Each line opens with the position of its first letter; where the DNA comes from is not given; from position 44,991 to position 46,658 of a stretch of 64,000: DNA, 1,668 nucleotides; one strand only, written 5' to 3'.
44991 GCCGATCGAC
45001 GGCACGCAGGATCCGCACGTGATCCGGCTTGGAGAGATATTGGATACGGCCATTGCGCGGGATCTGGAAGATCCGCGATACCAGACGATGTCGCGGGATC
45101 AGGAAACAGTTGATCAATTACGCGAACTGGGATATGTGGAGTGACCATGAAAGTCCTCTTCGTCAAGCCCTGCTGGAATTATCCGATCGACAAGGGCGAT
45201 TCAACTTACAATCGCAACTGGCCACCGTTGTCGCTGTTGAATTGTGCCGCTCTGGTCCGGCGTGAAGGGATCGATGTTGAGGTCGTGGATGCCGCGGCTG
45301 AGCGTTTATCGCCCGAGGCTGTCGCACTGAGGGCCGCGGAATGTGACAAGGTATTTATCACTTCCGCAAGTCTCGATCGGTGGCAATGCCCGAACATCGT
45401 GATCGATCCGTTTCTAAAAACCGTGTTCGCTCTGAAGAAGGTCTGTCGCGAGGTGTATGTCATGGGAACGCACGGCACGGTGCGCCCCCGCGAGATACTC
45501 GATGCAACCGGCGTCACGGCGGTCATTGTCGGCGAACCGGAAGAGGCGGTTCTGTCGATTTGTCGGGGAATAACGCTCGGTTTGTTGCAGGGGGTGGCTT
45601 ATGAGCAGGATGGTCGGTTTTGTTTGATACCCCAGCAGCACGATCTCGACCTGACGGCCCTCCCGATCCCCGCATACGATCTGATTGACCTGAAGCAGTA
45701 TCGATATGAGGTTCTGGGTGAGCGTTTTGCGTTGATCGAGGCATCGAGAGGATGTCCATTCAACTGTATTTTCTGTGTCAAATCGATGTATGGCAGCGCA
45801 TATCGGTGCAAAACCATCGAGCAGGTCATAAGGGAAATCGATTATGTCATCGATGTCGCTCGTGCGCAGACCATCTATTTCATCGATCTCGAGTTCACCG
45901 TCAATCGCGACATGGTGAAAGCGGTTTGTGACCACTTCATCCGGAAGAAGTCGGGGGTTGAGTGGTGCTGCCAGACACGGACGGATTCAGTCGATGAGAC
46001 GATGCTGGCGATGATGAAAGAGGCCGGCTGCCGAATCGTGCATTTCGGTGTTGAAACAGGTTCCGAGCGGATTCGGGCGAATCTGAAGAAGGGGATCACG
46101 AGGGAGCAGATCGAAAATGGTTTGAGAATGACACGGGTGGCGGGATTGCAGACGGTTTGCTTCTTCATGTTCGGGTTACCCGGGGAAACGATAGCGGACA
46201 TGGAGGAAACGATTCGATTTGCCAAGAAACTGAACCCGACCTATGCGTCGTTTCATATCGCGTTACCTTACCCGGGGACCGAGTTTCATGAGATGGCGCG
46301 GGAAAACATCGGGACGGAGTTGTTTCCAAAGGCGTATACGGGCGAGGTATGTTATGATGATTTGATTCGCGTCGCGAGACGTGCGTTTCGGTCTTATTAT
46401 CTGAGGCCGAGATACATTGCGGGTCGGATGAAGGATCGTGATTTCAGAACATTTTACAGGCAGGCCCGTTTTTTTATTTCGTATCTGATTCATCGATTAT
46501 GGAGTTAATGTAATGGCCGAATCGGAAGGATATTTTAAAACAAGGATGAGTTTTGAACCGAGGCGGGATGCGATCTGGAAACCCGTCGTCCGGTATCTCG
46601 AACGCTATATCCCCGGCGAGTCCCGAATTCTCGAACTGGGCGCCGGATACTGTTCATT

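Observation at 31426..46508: Three paralogous cobalamin-binding radical SAM enzymes embedded in a cell-envelope modification locus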

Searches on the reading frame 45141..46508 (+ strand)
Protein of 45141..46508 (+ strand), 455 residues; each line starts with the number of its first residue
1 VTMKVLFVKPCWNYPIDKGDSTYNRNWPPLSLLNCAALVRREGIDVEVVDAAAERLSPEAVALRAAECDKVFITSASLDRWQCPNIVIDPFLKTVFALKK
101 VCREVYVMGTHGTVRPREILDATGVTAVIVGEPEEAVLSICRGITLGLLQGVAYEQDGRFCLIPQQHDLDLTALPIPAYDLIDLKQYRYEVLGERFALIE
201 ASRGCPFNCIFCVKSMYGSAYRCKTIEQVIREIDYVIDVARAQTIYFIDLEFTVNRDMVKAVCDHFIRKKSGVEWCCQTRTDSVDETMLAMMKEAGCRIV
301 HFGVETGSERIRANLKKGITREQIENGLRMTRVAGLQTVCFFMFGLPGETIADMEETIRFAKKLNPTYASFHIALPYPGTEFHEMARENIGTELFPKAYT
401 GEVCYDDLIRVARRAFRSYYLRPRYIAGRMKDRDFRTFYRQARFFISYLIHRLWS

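Call 4: search_protein_families(library=pfam, proteins=[window:45141-46508:+], max_evalue=0.001)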
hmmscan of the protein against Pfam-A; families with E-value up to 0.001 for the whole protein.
window:45141-46508:+ (455 aa): 2 families
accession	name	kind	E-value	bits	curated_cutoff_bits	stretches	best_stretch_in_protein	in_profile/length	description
PF04055.27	Radical_SAM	-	1.2e-26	94.4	29.5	1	200-361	2-166/166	Radical SAM superfamily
PF02310.24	B12-binding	-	5.5e-08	33.1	32.1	1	25-137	10-117/121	B12 binding domain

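Call 5: search_protein_families(library=ncbifam, proteins=[window:45141-46508:+], max_evalue=0.001)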
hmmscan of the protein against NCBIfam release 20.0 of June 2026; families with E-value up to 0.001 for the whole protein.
window:45141-46508:+ (455 aa): 37 families (the best 25 are shown)
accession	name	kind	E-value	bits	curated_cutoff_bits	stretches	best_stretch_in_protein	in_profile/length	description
TIGR03471.1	HpnJ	equivalog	4.7e-49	167.5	577.6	1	26-389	31-390/472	hopanoid biosynthesis associated radical SAM protein HpnJ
TIGR02026.1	BchE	equivalog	1.1e-44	153.1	481.35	1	5-390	2-391/497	magnesium-protoporphyrin IX monomethyl ester anaerobic oxidative cyclase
NF050148.1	rSAM_ApyD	equivalog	1.9e-39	135.6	750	1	105-424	104-434/645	RiPP biosynthesis radical SAM protein ApyD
TIGR04295.1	B12_rSAM_oligo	hypoth_equivalog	1.1e-38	133.1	400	1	7-364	4-359/422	TIGR04295 family B12-binding domain-containing radical SAM protein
TIGR04479.1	bcpD_PhpK_rSAM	subfamily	1.4e-38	132.5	600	1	181-368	227-413/504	PhpK family radical SAM P-methyltransferase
NF033070.1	rSAM_AprD4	equivalog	2.2e-38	132.4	500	1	27-389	40-393/456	AprD4 family radical SAM diol-dehydratase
TIGR04072.2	rSAM_ladder_B12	equivalog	1.5e-32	112.8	360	1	43-388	32-374/443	lipid biosynthesis B12-binding/radical SAM protein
TIGR04013.1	B12_SAM_MJ_1487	hypoth_equivalog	2.2e-29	102.5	251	1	92-391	60-362/382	TIGR04013 family B12-binding domain/radical SAM domain-containing protein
TIGR04014.1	B12_SAM_MJ_0865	equivalog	4.8e-29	101.4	360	1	91-389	56-361/434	methyl-coenzyme M reductase glutamine C-methyltransferase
TIGR04385.1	B12_rSAM_cofa1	equivalog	1.5e-27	97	450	1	85-364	80-364/438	B12 lower ligand biosynthesis radical SAM protein BzaD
NF038361.1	rSAM_Sden_1168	equivalog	2.9e-26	92.1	575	1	150-389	228-476/560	Sden_1168 family B12-binding radical SAM P-methyltransferase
TIGR03975.1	rSAM_ocin_1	subfamily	6e-19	68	281.85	1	125-364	182-430/606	RiPP maturation radical SAM C-methyltransferase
NF040546.1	rSAM_CUAEP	equivalog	9.4e-18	64.1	500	1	21-363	5-340/468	CUAEP/CCAEP-tail radical SAM (seleno)protein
TIGR04367.1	HpnR_B12_rSAM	equivalog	2.4e-17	62.7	650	1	28-386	21-373/490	hopanoid C-3 methylase HpnR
TIGR03960.1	rSAM_fuse_unch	hypoth_equivalog_domain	5.5e-15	54.9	462.3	1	197-371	254-431/605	TIGR03960 family B12-binding radical SAM protein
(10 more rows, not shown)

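Call 15: find_homologous_proteins(query=window:45141-46508:+, max_evalue=1e-10)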
Query window:45141-46508:+ (455 aa): 3474 proteins with E <= 1e-10 among 8000 candidates; the best 120 are listed.
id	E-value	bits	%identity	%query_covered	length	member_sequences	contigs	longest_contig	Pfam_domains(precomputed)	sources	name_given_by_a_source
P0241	0.0e+0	1052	100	100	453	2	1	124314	PF04055.28,PF02310.25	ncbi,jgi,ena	-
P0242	5.0e-242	822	76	100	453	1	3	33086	PF04055.28,PF02310.25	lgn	-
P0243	3.9e-213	727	67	100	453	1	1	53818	PF04055.28,PF02310.25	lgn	-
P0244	3.1e-212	724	66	100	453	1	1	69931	PF04055.28,PF02310.25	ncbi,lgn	-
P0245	5.7e-211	719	67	100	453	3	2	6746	PF04055.28,PF02310.25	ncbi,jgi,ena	-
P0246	1.0e-210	719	66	100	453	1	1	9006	PF04055.28,PF02310.25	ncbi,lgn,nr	ncbi:radical SAM protein [bacterium]|nr:radical SAM protein [candidate division CSSED10-310 bacteriu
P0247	2.0e-209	714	67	100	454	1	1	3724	PF04055.28,PF02310.25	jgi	-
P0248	8.2e-209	712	65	100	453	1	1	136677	PF04055.28,PF02310.25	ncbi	-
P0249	1.8e-207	708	66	100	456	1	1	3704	PF04055.28,PF02310.25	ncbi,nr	ncbi:radical SAM protein [bacterium]|nr:radical SAM protein [candidate division CSSED10-310 bacteriu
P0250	3.3e-207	707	66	100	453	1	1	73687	PF04055.28,PF02310.25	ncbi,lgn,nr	ncbi:radical SAM protein [bacterium]|nr:radical SAM protein [candidate division CSSED10-310 bacteriu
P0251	8.1e-206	702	65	99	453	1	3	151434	PF04055.28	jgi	jgi:anaerobic magnesium-protoporphyrin IX monomethyl ester cyclase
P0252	1.5e-205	702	64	100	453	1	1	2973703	PF04055.28,PF02310.25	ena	-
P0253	1.7e-203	695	64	100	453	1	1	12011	PF04055.28,PF02310.25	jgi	-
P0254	2.1e-203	694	65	100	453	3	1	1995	PF04055.28,PF02310.25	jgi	-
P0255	9.1e-201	686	64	100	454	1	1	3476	PF04055.28,PF02310.25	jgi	-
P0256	1.7e-200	685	64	100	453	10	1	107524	PF04055.28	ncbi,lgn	-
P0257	1.6e-199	682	63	100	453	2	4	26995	PF04055.28,PF02310.25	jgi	jgi:anaerobic magnesium-protoporphyrin IX monomethyl ester cyclase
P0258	1.6e-198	678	63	99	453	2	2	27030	PF04055.28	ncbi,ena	-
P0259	2.0e-198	678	64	100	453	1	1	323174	PF04055.28,PF02310.25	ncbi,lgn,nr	ncbi:radical SAM protein [bacterium]|nr:radical SAM protein [candidate division CSSED10-310 bacteriu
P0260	1.3e-196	672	64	100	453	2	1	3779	PF04055.28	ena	-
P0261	3.4e-169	582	56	99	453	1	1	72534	PF04055.28,PF02310.25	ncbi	-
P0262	2.4e-168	579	55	99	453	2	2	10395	PF04055.28,PF02310.25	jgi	jgi:radical SAM superfamily enzyme YgiQ (UPF0313 family)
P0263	7.1e-161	554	53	99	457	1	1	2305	PF04055.28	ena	-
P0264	1.9e-160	553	53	99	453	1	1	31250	PF04055.28,PF02310.25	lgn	-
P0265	3.2e-159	549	52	99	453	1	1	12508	PF04055.28,PF02310.25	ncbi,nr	ncbi:B12-binding domain-containing radical SAM protein [bacterium]|nr:B12-binding domain-containing 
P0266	2.0e-157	543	66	76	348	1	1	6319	PF04055.28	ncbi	-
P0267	1.4e-153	530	50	98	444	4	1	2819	PF04055.28,PF02310.25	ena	-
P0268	2.0e-149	516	50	99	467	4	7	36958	PF04055.28,PF02310.25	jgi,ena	-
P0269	4.2e-149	515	49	98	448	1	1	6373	PF04055.28,PF02310.25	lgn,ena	-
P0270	4.4e-149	515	50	99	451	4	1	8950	PF04055.28,PF02310.25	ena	-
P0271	1.1e-148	514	50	98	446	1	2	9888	PF04055.28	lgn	-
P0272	3.0e-148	513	51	98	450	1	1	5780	PF04055.28,PF02310.25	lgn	-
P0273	6.1e-148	512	49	99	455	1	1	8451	PF04055.28,PF02310.25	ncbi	-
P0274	6.6e-148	512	61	78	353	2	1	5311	PF04055.28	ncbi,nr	ncbi:B12-binding domain-containing radical SAM protein, partial [bacterium]|nr:B12-binding domain-co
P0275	9.1e-148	511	50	98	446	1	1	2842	PF04055.28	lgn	-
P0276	1.0e-147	511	49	99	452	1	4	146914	PF04055.28,PF02310.25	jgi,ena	-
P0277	1.3e-147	511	50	99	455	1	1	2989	PF04055.28,PF02310.25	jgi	-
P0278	2.1e-147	510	51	98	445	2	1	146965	PF04055.28,PF02310.25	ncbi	-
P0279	5.1e-147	509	48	98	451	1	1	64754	PF04055.28,PF02310.25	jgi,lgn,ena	-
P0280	6.7e-147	508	49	99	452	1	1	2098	PF04055.28,PF02310.25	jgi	-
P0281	2.0e-146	507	49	98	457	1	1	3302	PF04055.28,PF02310.25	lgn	-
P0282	1.6e-145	504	50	98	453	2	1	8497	PF04055.28,PF02310.25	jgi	-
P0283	1.1e-144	501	50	98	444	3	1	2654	PF04055.28,PF02310.25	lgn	-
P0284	1.7e-144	500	52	98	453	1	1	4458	PF04055.28,PF02310.25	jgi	jgi:radical SAM superfamily enzyme YgiQ (UPF0313 family)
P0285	1.8e-144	500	49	98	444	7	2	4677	PF04055.28,PF02310.25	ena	-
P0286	1.9e-144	500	49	98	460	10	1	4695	PF04055.28,PF02310.25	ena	-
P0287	2.6e-144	500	48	98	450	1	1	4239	PF04055.28,PF02310.25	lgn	-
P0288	3.9e-144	499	50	98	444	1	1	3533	PF04055.28,PF02310.25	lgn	-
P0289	6.9e-144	498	53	91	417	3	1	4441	PF04055.28,PF02310.25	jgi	-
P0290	1.3e-143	497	48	98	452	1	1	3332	PF04055.28,PF02310.25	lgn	-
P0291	1.0e-142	494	49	98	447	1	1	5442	PF04055.28,PF02310.25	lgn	-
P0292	2.0e-142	493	48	98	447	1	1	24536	PF04055.28,PF02310.25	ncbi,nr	ncbi:MAG: radical SAM protein [Candidatus Aenigmarchaeota archaeon]|nr:radical SAM protein [Candidat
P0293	2.0e-142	493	48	98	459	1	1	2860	PF04055.28,PF02310.25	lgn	-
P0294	2.8e-142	493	49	98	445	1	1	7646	PF04055.28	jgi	jgi:radical SAM superfamily enzyme YgiQ (UPF0313 family)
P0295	7.0e-142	492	48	98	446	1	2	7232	PF04055.28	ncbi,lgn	-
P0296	7.8e-142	491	46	98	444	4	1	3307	PF04055.28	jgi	jgi:radical SAM superfamily enzyme YgiQ (UPF0313 family)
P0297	9.1e-142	491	49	99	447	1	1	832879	PF04055.28,PF02310.25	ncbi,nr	ncbi:MAG: radical SAM protein [archaeon]|nr:MAG: radical SAM protein [archaeon]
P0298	1.3e-141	491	51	98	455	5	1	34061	PF04055.28,PF02310.25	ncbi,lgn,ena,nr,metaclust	ncbi:MAG: hypothetical protein AMS15_00810 [Planctomycetes bacterium DG_23]|nr:MAG: hypothetical pro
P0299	1.8e-141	490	49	99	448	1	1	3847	PF04055.28,PF02310.25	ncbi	-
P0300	1.9e-141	490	48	98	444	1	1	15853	PF04055.28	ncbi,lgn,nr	ncbi:MAG TPA: radical SAM protein [Thermodesulfovibrionales bacterium]|nr:radical SAM protein [Therm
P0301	2.2e-141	490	51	98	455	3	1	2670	PF04055.28,PF02310.25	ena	-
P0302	2.9e-141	490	49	94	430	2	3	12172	PF04055.28,PF02310.25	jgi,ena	-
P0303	2.5e-140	487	47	98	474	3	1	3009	PF04055.28,PF02310.25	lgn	-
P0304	3.9e-140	486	48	99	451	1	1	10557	PF04055.28,PF02310.25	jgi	jgi:radical SAM superfamily enzyme YgiQ (UPF0313 family)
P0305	9.3e-140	485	47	98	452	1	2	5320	PF04055.28,PF02310.25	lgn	-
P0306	9.4e-140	485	46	98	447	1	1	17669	PF04055.28,PF02310.25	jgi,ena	-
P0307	1.4e-139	484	49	98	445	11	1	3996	PF04055.28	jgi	jgi:radical SAM superfamily enzyme YgiQ (UPF0313 family)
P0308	1.5e-139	484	48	98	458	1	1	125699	PF04055.28,PF02310.25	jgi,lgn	jgi:radical SAM superfamily enzyme YgiQ (UPF0313 family)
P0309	1.7e-139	484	47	98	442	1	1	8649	PF04055.28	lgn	-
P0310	3.7e-139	483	49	98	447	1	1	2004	PF04055.28,PF02310.25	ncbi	-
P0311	9.4e-139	481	48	98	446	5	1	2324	PF04055.28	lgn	-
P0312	9.6e-139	481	48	95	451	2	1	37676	PF04055.28,PF02310.25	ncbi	-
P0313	9.9e-139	481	50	98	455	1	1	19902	PF04055.28,PF02310.25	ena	-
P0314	3.4e-138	479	46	98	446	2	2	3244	PF04055.28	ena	-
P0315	4.7e-138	479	46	98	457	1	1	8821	PF04055.28,PF02310.25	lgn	-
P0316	7.2e-138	478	46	99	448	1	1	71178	PF04055.28,PF02310.25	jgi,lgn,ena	-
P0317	1.3e-137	478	47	98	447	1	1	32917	PF04055.28,PF02310.25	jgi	jgi:anaerobic magnesium-protoporphyrin IX monomethyl ester cyclase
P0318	1.3e-137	478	49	98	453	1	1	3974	PF04055.28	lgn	-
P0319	1.3e-137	478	48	98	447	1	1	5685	PF04055.28,PF02310.25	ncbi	-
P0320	3.0e-137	476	49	98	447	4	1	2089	PF04055.28,PF02310.25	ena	-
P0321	3.2e-137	476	47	98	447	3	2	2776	PF04055.28,PF02310.25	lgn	-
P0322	3.3e-137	476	46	98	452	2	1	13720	PF04055.28,PF02310.25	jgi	jgi:radical SAM superfamily enzyme YgiQ (UPF0313 family)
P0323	3.6e-137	476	47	98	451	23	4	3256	PF04055.28,PF02310.25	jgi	-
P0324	5.0e-137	476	46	98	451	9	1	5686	PF04055.28,PF02310.25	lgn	-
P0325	6.2e-137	475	47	98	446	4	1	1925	PF04055.28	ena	-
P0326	6.9e-137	475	47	98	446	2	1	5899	PF04055.28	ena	-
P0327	7.9e-137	475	47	98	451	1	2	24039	PF04055.28,PF02310.25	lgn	-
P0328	7.9e-137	475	47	98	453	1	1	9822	PF04055.28,PF02310.25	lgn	-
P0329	1.8e-136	474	48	98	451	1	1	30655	PF04055.28,PF02310.25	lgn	-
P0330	2.6e-136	473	46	98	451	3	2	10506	PF04055.28,PF02310.25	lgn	-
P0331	3.1e-136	473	49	98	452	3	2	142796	PF04055.28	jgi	-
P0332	3.1e-136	473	47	98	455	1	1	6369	PF04055.28,PF02310.25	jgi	-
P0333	4.4e-136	473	48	94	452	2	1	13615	PF04055.28,PF02310.25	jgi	-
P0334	8.4e-136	472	45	99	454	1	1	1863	PF04055.28,PF02310.25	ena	-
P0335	1.0e-135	471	47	98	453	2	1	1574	PF04055.28,PF02310.25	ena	-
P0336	1.1e-135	471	47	98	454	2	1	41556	PF04055.28,PF02310.25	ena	-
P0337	1.2e-135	471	48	98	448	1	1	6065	PF04055.28,PF02310.25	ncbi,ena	-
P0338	1.3e-135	471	47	97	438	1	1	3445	PF04055.28,PF02310.25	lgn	-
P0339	1.5e-135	471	50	98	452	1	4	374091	PF04055.28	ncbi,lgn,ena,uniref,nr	ncbi:hypothetical protein CLG94_09000 [Candidatus Methylomirabilis limnetica]|uniref:Radical SAM cor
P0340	1.6e-135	471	46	98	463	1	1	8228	PF04055.28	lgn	-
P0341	1.6e-135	471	45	98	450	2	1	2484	PF04055.28,PF02310.25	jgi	-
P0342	1.6e-135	471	49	98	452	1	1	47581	PF04055.28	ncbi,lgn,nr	ncbi:MAG: radical SAM protein [Candidatus Methylomirabilis oxyfera]|nr:radical SAM protein [Candidat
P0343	1.6e-135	471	47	98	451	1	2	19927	PF04055.28,PF02310.25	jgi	jgi:anaerobic magnesium-protoporphyrin IX monomethyl ester cyclase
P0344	1.8e-135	471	48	98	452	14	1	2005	PF04055.28,PF02310.25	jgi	jgi:anaerobic magnesium-protoporphyrin IX monomethyl ester cyclase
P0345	2.1e-135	470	47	98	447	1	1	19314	PF04055.28,PF02310.25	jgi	-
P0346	2.7e-135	470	47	99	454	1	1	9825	PF04055.28,PF02310.25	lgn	-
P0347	3.5e-135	470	46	98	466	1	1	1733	PF04055.28,PF02310.25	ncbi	-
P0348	3.6e-135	470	47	98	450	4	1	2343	PF04055.28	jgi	jgi:radical SAM superfamily enzyme YgiQ (UPF0313 family)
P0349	3.7e-135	469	48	98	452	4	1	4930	PF04055.28,PF02310.25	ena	-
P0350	3.8e-135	469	49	98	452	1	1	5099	PF04055.28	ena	-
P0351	4.6e-135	469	48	98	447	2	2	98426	PF04055.28,PF02310.25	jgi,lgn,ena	-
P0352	5.0e-135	469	46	98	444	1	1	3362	PF04055.28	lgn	-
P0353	5.4e-135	469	46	98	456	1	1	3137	PF04055.28,PF02310.25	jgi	jgi:anaerobic magnesium-protoporphyrin IX monomethyl ester cyclase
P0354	5.8e-135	469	46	99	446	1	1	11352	PF04055.28,PF02310.25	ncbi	ncbi:MAG: radical SAM protein [Candidatus Aenigmatarchaeota archaeon]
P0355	5.9e-135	469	49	98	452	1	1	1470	PF04055.28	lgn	-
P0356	6.7e-135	469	49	99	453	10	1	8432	PF04055.28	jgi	jgi:radical SAM superfamily enzyme YgiQ (UPF0313 family)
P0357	7.6e-135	468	49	98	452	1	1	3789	PF04055.28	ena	-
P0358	7.8e-135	468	49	98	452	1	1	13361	PF04055.28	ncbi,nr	ncbi:MAG TPA: radical SAM protein [Verrucomicrobiae bacterium]|nr:radical SAM protein [Verrucomicrob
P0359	7.9e-135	468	47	98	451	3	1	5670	PF04055.28,PF02310.25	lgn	-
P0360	9.3e-135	468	47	98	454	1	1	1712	PF04055.28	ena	-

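Call 18: find_encoding_contigs(protein=P0339, flank=8000, max_places=1)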
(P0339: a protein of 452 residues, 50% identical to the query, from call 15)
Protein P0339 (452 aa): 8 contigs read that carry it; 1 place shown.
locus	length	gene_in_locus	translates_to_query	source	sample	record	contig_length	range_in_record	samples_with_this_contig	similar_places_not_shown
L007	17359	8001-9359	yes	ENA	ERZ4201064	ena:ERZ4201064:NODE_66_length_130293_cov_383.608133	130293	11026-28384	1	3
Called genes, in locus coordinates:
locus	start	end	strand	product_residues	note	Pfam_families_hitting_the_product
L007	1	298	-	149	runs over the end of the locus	-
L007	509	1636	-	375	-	PF13439:Glyco_transf_4 (weak), PF13579:Glyco_trans_4_4, PF00534:Glycos_transf_1, PF13692:Glyco_trans_1_4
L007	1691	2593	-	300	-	-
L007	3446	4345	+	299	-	-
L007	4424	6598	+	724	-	PF10131:PTPS_related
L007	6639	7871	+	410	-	PF07592:DDE_Tnp_ISAZ013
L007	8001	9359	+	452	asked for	PF04055:Radical_SAM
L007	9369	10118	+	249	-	PF00535:Glycos_transf_2, PF13641:Glyco_tranf_2_3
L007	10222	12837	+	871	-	PF07691:PA14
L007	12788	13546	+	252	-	PF13641:Glyco_tranf_2_3, PF00535:Glycos_transf_2, PF10111:Glyco_tranf_2_2 (weak)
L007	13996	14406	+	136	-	-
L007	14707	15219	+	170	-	PF09721:Exosortase_EpsH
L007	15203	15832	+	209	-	-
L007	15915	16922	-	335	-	PF00535:Glycos_transf_2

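Call 21: search_solved_structures(query=window:45147-46508:+, max_evalue=0.001)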
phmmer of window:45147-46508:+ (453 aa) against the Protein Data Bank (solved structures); distinct sequences matched with E-value up to 0.001: 7.
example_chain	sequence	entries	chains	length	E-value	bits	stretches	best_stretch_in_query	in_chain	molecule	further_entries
6fd2_B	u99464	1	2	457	7e-31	110.8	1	167-397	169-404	Putative apramycin biosynthetic oxidoreductase 4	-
9ccb_A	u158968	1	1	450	5.4e-17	65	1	105-382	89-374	Radical SAM core domain-containing protein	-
4jc0_A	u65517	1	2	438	4.8e-07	32.3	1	188-363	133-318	Ribosomal protein S12 methylthiotransferase RimO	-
2qgq_A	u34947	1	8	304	1.2e-06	31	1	194-363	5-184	Protein TM_1862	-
9n1b_A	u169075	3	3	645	1.7e-06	30.5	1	143-356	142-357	Radical SAM protein | Radical SAM enzyme CysS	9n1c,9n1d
5ul2_A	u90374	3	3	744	5.8e-06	28.7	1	193-363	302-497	OxsB protein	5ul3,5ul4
6wte_A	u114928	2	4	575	2.5e-05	26.6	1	197-380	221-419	B12-binding domain-containing protein | Tryptophan-C2-methyltransferase containing B12-binding domain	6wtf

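Call 32: search_protein_families(library=ncbifam, proteins=[L007:9369-10118:+], max_evalue=0.00001)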
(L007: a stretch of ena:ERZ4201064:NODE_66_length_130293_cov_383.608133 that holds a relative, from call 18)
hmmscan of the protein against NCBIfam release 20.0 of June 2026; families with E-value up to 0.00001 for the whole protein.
L007:9369-10118:+ (249 aa): 9 families
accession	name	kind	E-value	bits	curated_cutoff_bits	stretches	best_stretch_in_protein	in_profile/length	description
TIGR03937.1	PgaC_IcaA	equivalog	6.1e-12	45.2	422.3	1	8-113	40-142/407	poly-beta-1,6-N-acetyl-D-glucosamine synthase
NF007986.1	PRK10714.1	equivalog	4.5e-11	42.3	529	1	16-194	9-186/316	undecaprenyl-phosphate 4-deoxy-4-formamido-L-arabinose transferase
NF047588.1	GlcsyltransPgfSStrep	equivalog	6.8e-11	41.9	500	1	15-167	3-155/308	glycosyltransferase PgfS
NF007482.0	PRK10073.1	equivalog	5.2e-10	38.8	423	1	13-110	6-99/334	glycosyltransferase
TIGR04283.1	glyco_like_mftF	equivalog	7.6e-10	38.8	182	1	16-164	2-139/221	TIGR04283 family arsenosugar biosynthesis glycosyltransferase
NF041391.1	DPhHxTase_Halo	equivalog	2.1e-09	36.7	375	1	21-177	3-151/213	dolichyl-phosphate hexose transferase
NF010496.0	PRK13915.1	equivalog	7.5e-09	35.1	262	1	12-116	30-137/307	glucosyl-3-phosphoglycerate synthase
NF038302.1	EPS_HpsE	equivalog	1.2e-07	31.1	300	1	15-119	3-109/307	hormogonium polysaccharide biosynthesis glycosyltransferase HpsE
NF041875.1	EPS_EpsD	equivalog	8.2e-07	28.7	370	1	17-129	3-114/325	exopolysaccharide biosynthesis glycosyltransferase EpsD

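Call 43: find_related_loci(query=A3, collection=metagenome_contigs, flank=6000)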
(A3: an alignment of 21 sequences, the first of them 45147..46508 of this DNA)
Query A3 (453 aa) in metagenome_contigs; peptide patterns used: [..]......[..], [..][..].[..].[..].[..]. (x = any residue, [..] = any of these).
599 stretches matched a pattern (row limit reached: there are more); 463 encode a relative of the query (tblastn E <= 1e-3); the best 80 are kept; 80 distinct loci.
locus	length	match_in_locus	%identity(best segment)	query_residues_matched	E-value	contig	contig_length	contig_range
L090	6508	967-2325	67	1-453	0e+0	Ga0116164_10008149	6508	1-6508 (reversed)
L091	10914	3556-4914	65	1-453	0e+0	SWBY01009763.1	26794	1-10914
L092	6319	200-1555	66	2-453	0e+0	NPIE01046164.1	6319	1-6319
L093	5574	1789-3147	63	1-453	0e+0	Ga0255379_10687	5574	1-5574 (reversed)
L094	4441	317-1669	54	1-451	2e-173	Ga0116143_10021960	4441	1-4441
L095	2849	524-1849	51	1-447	3e-168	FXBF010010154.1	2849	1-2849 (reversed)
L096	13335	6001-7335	50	2-448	4e-156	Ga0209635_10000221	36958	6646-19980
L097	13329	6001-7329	49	2-447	5e-155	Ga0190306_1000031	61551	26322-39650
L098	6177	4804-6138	49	2-448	7e-155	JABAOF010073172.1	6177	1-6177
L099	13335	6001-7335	49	2-448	3e-153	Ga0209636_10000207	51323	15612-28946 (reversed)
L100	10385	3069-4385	49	2-447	7e-153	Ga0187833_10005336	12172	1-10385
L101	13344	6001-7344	48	1-448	2e-152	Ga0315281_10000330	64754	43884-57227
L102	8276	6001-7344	50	2-447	6e-152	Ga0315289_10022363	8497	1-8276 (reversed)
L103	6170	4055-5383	48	1-447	7e-150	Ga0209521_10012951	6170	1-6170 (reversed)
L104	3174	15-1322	47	5-447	4e-154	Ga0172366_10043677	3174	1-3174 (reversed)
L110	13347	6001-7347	46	2-447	3e-142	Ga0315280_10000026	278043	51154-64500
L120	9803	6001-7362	45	1-450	2e-139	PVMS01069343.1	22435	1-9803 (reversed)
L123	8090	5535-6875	45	1-447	9e-137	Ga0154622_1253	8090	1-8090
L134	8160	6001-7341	45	3-447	1e-133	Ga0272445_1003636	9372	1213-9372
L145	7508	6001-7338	43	1-447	8e-132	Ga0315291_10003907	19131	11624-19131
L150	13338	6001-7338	43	1-447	5e-131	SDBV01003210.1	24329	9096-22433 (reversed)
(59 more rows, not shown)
